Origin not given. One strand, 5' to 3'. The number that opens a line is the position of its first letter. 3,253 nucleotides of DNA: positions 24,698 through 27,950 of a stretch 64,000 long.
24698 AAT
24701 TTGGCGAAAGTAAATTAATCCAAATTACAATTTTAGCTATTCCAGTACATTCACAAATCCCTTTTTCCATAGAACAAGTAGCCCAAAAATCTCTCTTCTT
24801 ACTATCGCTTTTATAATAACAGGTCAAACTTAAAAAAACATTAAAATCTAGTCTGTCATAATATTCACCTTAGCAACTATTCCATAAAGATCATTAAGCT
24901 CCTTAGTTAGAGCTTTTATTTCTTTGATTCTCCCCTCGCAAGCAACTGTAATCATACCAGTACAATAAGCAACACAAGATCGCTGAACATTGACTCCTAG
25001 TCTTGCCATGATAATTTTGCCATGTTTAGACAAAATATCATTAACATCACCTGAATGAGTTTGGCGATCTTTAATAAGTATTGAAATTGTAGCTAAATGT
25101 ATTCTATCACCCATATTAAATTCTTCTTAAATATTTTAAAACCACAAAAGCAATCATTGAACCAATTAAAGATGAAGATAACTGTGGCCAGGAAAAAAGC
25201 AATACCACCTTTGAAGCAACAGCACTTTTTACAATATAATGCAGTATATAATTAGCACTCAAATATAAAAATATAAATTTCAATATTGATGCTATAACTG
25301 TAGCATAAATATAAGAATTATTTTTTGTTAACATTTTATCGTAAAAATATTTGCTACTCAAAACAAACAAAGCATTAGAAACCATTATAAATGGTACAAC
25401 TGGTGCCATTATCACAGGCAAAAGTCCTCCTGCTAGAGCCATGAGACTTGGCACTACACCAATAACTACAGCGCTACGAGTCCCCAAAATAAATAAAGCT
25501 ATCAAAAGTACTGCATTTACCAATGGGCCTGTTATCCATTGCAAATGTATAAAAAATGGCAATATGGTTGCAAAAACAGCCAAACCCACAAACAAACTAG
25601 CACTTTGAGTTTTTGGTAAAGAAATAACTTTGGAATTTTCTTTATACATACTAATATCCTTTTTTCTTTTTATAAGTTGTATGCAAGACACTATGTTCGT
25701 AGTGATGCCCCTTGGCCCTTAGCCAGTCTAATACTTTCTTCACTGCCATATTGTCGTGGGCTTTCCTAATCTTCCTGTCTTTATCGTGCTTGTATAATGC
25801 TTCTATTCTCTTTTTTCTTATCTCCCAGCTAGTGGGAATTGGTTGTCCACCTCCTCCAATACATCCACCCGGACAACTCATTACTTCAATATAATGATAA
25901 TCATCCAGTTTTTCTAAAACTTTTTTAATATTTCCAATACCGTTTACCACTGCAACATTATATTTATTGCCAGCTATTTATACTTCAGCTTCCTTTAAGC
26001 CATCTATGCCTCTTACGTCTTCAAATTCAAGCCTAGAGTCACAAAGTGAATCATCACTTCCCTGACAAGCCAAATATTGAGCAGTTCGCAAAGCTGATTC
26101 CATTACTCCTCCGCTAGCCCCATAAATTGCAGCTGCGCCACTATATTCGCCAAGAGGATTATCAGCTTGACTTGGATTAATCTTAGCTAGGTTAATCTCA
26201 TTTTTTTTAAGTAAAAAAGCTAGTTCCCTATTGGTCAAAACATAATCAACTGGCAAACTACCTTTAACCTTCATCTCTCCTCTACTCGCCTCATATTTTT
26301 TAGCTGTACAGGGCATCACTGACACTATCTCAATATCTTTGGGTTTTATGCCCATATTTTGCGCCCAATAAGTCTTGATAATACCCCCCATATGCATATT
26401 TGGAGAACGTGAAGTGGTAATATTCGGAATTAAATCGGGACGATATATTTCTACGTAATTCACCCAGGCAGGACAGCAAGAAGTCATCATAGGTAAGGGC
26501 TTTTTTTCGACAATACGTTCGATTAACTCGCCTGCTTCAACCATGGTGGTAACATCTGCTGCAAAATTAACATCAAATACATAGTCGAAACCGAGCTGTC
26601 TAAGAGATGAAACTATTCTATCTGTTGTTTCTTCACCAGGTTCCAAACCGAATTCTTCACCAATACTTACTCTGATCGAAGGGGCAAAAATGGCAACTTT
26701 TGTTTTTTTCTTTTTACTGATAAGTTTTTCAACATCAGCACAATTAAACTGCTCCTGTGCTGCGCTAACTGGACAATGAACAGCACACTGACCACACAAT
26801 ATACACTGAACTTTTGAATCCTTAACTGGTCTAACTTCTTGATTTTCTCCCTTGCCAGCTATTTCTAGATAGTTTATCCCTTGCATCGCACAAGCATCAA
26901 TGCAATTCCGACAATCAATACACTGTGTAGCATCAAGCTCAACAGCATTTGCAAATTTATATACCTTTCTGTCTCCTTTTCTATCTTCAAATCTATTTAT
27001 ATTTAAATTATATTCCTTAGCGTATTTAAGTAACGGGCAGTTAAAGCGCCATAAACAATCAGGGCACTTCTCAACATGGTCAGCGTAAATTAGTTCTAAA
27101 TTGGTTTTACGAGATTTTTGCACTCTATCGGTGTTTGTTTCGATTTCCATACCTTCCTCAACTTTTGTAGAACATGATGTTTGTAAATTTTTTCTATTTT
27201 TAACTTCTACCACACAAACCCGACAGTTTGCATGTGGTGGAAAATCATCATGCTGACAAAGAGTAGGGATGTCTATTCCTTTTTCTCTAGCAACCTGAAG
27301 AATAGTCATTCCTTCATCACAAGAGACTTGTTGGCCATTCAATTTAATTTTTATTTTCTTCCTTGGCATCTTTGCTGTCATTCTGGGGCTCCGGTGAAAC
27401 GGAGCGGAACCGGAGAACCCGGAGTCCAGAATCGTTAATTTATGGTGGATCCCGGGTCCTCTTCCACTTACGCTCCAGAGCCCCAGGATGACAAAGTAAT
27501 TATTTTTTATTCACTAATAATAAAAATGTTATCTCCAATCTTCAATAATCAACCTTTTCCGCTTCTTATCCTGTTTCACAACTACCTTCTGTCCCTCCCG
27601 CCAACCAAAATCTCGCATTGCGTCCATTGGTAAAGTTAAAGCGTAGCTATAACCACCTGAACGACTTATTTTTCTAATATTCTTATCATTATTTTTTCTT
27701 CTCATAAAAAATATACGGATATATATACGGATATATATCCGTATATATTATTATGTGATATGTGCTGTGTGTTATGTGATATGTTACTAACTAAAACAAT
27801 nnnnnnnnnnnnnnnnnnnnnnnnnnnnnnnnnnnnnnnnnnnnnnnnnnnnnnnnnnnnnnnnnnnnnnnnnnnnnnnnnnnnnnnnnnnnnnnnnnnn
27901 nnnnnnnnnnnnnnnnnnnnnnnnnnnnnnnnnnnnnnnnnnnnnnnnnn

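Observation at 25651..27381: hydA split only by TAA 25978-25980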

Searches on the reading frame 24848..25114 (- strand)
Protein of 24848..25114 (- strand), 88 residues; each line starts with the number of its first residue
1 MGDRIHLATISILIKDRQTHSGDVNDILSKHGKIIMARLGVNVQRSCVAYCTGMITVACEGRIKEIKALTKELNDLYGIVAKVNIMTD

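Call 32: search_protein_families(library=pfam, proteins=[window:24848-25114:-])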
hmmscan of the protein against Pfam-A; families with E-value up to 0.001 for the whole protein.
window:24848-25114:- (88 aa): 1 family
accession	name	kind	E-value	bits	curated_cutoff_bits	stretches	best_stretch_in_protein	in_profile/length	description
PF21699.3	TM1266-like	-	1.4e-10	41.4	27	1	7-82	2-73/74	Iron-only hydrogenase system regulator, putative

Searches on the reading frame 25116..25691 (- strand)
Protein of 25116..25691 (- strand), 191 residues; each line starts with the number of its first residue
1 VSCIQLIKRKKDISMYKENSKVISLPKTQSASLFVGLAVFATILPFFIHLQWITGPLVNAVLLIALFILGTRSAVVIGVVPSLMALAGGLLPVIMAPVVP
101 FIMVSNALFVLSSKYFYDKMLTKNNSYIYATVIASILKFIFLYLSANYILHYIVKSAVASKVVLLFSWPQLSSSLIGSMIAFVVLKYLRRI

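Call 32: search_protein_families(library=pfam, proteins=[window:25116-25691:-])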
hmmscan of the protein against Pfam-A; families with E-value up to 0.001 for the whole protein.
window:25116-25691:- (191 aa): 1 family
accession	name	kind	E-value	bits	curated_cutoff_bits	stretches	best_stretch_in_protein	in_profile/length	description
PF12822.12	ECF_trnsprt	-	5.7e-07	30.1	30.7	1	33-186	8-166/169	ECF transporter, substrate-specific component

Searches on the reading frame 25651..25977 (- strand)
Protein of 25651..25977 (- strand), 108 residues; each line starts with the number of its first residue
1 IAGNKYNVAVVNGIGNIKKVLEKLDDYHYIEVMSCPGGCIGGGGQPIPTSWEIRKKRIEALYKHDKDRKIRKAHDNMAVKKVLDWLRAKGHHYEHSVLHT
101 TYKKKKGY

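Call 32: search_protein_families(library=pfam, proteins=[window:25651-25977:-])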
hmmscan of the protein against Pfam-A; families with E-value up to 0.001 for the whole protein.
window:25651-25977:- (108 aa): 2 families
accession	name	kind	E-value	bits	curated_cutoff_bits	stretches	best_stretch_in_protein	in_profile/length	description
PF02256.22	Fe_hyd_SSU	-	1e-14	54.7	24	1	52-105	2-56/56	Iron hydrogenase small subunit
PF02906.19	Fe_hyd_lg_C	-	2.6e-11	44.1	22.1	1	2-43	200-245/245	Iron only hydrogenase large subunit, C-terminal domain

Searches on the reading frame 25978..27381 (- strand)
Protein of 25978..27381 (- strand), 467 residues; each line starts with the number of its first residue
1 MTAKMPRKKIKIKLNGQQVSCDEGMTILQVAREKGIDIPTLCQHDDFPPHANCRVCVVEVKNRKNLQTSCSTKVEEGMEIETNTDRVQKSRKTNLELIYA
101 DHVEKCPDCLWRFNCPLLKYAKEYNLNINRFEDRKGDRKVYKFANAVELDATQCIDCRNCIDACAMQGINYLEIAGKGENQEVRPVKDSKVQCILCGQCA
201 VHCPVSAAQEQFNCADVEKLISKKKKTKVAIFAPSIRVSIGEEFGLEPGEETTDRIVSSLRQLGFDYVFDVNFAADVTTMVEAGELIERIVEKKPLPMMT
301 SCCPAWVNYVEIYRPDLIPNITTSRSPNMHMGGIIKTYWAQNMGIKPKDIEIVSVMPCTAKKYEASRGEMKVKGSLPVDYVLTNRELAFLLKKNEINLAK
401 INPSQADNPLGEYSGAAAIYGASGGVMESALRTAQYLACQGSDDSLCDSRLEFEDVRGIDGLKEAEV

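Call 13: find_encoding_contigs(protein=window:25978-27381:-, flank=10000, max_places=6)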
Protein window:25978-27381:- (467 aa): no gene with exactly this product is on record in the collection.

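Call 32: search_protein_families(library=pfam, proteins=[window:25978-27381:-])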
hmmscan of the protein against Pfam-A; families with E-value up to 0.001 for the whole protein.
window:25978-27381:- (467 aa): 8 families
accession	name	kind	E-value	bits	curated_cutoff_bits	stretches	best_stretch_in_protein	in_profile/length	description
PF02906.19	Fe_hyd_lg_C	-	1.1e-69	235.3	22.1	1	227-440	2-190/245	Iron only hydrogenase large subunit, C-terminal domain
PF13510.11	Fer2_4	-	6.2e-21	74.7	22.8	1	8-84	2-81/82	2Fe-2S iron-sulfur cluster binding domain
PF13187.11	Fer4_9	-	4.8e-07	30.1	27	1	153-206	1-50/52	4Fe-4S dicluster domain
PF12838.12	Fer4_7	-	6.6e-07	30.1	27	1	153-207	1-52/52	4Fe-4S dicluster domain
PF10588.14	NADH-G_4Fe-4S_3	-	2.4e-06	27.4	27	1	91-127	1-37/40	NADH-ubiquinone oxidoreductase-G iron-sulfur binding region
PF14697.11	Fer4_21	-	5.5e-05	23.6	35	1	149-206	3-54/59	4Fe-4S dicluster domain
PF13237.11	Fer4_10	-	0.00047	20.5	25.5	1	147-204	2-53/53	4Fe-4S dicluster domain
PF12837.12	Fer4_6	-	0.00062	20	25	0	150-168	5-23/24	4Fe-4S binding domain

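Call 33: list_cluster_members(proteins=[window:25978-27381:-, window:8095-9081:-, window:6976-8079:-, window:59124-60221:+, window:29382-30395:-, window:21738-22481:-, L002:11453-13183:+])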
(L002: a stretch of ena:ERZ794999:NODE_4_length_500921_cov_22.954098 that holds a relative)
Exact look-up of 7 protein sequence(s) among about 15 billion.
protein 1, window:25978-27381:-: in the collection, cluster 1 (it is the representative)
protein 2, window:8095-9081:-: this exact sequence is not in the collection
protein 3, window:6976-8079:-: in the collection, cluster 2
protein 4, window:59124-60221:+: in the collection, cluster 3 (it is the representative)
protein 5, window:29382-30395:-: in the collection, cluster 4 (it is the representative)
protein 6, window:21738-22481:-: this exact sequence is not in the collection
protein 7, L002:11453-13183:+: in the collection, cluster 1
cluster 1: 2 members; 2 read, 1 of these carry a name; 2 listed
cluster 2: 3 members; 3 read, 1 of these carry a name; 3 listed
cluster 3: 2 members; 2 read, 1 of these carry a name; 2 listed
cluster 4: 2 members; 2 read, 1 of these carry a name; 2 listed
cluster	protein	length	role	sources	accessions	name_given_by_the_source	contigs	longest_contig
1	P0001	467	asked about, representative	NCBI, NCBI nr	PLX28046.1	ferredoxin [Candidatus Parcubacteria bacterium] | MAG: ferredoxin [Candidatus Parcubacteria bacterium]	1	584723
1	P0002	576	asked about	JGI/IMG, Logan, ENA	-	-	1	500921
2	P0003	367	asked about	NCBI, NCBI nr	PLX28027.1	hypothetical protein C0583_02215 [Candidatus Parcubacteria bacterium] | MAG: hypothetical protein C0583_02215 [Candidatus Parcubacteria bacterium]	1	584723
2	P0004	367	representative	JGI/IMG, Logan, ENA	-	-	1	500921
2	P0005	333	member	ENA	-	-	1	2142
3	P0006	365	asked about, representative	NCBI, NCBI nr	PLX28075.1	hypothetical protein C0583_02485 [Candidatus Parcubacteria bacterium] | MAG: hypothetical protein C0583_02485 [Candidatus Parcubacteria bacterium]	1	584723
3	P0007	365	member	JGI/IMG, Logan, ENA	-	-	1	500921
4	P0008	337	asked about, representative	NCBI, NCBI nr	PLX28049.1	type I glyceraldehyde-3-phosphate dehydrogenase [Candidatus Parcubacteria bacterium] | MAG: type I glyceraldehyde-3-phosphate dehydrogenase [Candidatus Parcubacteria bacterium]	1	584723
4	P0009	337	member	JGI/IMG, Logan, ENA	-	-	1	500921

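Call 37: find_homologous_proteins(query=P0002, max_evalue=1e-30)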
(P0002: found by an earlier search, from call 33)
Query P0002 (576 aa): 8000 proteins with E <= 1e-30 among 8000 candidates; the best 120 are listed.
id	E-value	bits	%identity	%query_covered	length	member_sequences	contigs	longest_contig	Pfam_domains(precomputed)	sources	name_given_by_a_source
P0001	0.0e+0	1073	100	81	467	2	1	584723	PF13510.12,PF10588.15,PF02906.20,PF12838.13,PF13187.12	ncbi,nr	ncbi:ferredoxin [Candidatus Parcubacteria bacterium]|nr:MAG: ferredoxin [Candidatus Parcubacteria ba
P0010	3.0e-279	945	70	99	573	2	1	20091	PF13510.12,PF10588.15,PF02906.20,PF02256.23,PF12838.13,PF13237.12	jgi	-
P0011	2.9e-275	932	69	99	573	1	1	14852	PF14697.12,PF13510.12,PF02906.20,PF02256.23,PF12838.13,PF13237.12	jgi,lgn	jgi:NADH-quinone oxidoreductase subunit G/NADP-reducing hydrogenase subunit HndD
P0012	3.7e-275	932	69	99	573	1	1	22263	PF14697.12,PF13510.12,PF02906.20,PF02256.23,PF12838.13,PF13237.12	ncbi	-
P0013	5.9e-274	928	70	98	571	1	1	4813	PF13510.12,PF02906.20,PF02256.23,PF12838.13,PF13237.12,PF13183.12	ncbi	-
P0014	1.6e-272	923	69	99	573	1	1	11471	PF13510.12,PF02906.20,PF02256.23,PF12838.13,PF13237.12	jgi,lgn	jgi:NADH-quinone oxidoreductase subunit G/NADP-reducing hydrogenase subunit HndD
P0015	5.7e-272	921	68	99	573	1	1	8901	PF13510.12,PF10588.15,PF02906.20,PF02256.23,PF12838.13,PF13237.12,PF13183.12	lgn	-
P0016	6.7e-272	921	68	99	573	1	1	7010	PF13510.12,PF10588.15,PF02906.20,PF02256.23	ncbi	-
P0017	5.0e-271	918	68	99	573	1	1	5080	PF13510.12,PF10588.15,PF02906.20,PF02256.23,PF12838.13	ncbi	-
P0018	6.5e-266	901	67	99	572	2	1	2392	PF13510.12,PF10588.15,PF02906.20,PF02256.23,PF12838.13,PF13237.12,PF13183.12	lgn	-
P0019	1.4e-265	900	67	98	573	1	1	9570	PF13510.12,PF10588.15,PF02906.20,PF02256.23,PF12838.13,PF13237.12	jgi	jgi:iron-only hydrogenase group A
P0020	3.1e-264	896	68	97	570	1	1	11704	PF13510.12,PF10588.15,PF02906.20,PF00111.33,PF02256.23,PF12838.13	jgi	-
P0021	1.5e-263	894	65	98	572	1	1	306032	PF13510.12,PF10588.15,PF02906.20,PF02256.23,PF12838.13,PF13237.12,PF13187.12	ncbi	-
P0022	5.2e-262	889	65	98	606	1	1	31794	PF13510.12,PF02906.20,PF02256.23,PF12838.13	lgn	-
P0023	3.1e-261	886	66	97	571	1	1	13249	PF13510.12,PF02906.20,PF00111.33,PF02256.23,PF12838.13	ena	-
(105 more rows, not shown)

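Call 50: find_encoding_contigs(protein=P0010, flank=4000, max_places=2)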
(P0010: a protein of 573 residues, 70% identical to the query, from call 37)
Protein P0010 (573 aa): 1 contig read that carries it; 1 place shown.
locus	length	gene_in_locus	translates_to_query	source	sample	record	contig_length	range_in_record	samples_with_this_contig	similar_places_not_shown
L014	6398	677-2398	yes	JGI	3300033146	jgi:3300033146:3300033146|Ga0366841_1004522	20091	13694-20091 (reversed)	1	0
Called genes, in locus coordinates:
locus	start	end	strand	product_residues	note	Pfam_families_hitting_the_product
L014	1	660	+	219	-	?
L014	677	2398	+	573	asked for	PF13510:Fer2_4, PF10588:NADH-G_4Fe-4S_3 (weak), PF13237:Fer4_10 (faint), PF12838:Fer4_7 (weak), PF02906:Fe_hyd_lg_C, PF02256:Fe_hyd_SSU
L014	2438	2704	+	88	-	PF21699:TM1266-like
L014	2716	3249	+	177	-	-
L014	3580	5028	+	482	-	PF01743:PolyA_pol, PF12627:PolyA_pol_RNAbd, PF01966:HD, PF13735:tRNA_NucTran2_2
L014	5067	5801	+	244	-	PF00160:Pro_isomerase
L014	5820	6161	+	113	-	PF04020:Phage_holin_4_2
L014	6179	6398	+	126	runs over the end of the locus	PF00072:Response_reg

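Call 51: find_encoding_contigs(protein=P0021, flank=4000, max_places=2)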
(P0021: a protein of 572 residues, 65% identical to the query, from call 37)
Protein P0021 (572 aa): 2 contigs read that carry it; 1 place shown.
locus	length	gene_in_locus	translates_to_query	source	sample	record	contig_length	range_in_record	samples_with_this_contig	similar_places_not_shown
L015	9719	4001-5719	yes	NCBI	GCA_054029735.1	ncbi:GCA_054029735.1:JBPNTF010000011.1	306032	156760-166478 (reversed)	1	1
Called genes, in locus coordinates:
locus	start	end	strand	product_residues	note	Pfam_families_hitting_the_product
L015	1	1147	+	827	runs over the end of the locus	-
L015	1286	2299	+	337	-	PF00044:Gp_dh_N, PF02800:Gp_dh_C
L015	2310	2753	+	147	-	-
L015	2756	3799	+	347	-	PF01512:Complex1_51K, PF10589:NADH_4Fe-4S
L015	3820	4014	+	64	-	-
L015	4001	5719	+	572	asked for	PF13510:Fer2_4, PF13187:Fer4_9 (faint), PF10588:NADH-G_4Fe-4S_3 (weak), PF13237:Fer4_10 (faint), PF12838:Fer4_7 (weak), PF02906:Fe_hyd_lg_C, PF02256:Fe_hyd_SSU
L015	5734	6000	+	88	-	PF21699:TM1266-like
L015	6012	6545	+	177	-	-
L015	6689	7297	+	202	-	PF07589:PEP_exosort_dom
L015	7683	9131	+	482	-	PF01743:PolyA_pol, PF12627:PolyA_pol_RNAbd, PF01966:HD, PF13735:tRNA_NucTran2_2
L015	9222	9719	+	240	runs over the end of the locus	PF00160:Pro_isomerase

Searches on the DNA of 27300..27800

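Call 40: search_rna_families(source=window, start=27300, end=27800, threshold=evalue, max_evalue=1)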
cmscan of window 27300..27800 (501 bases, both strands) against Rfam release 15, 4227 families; matches with E-value up to 1: 8.
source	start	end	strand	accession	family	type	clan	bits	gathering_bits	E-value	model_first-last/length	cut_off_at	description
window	27698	27758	-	RF04154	mir-1277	Gene; miRNA;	-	25.7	81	0.015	1-78/78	no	mir-1277 microRNA precursor family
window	27700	27760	+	RF04154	mir-1277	Gene; miRNA;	-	25.4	81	0.018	1-78/78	no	mir-1277 microRNA precursor family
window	27704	27754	-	RF04176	mir-3149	Gene; miRNA;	-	23.2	100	0.059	1-83/83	no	mir-3149 microRNA precursor family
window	27711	27746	+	RF04176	mir-3149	Gene; miRNA;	-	22.8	100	0.074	1-83/83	no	mir-3149 microRNA precursor family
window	27696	27760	-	RF04158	mir-568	Gene; miRNA;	-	21.1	75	0.66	1-93/93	no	mir-568 microRNA precursor family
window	27719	27749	+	RF04217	mir-297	Gene; miRNA;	-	21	90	0.4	23-53/71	no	mir-297 microRNA precursor family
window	27720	27748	-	RF04217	mir-297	Gene; miRNA;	-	19.4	90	0.98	25-53/71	no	mir-297 microRNA precursor family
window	27707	27749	-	RF00826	mir-55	Gene; miRNA;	-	17.8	53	0.67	15-61/74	no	mir-55 microRNA precursor family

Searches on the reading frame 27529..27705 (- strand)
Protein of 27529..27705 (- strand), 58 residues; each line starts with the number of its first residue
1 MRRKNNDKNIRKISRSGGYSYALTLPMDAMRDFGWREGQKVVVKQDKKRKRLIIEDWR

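Call 32: search_protein_families(library=pfam, proteins=[window:27529-27705:-])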
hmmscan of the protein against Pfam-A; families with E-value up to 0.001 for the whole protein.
window:27529-27705:- (58 aa): 1 family
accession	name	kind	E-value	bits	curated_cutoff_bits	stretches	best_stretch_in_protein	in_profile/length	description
PF04014.23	MazE_antitoxin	-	6.7e-06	26.4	24.7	1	17-54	4-40/48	Antidote-toxin recognition MazE, bacterial antitoxin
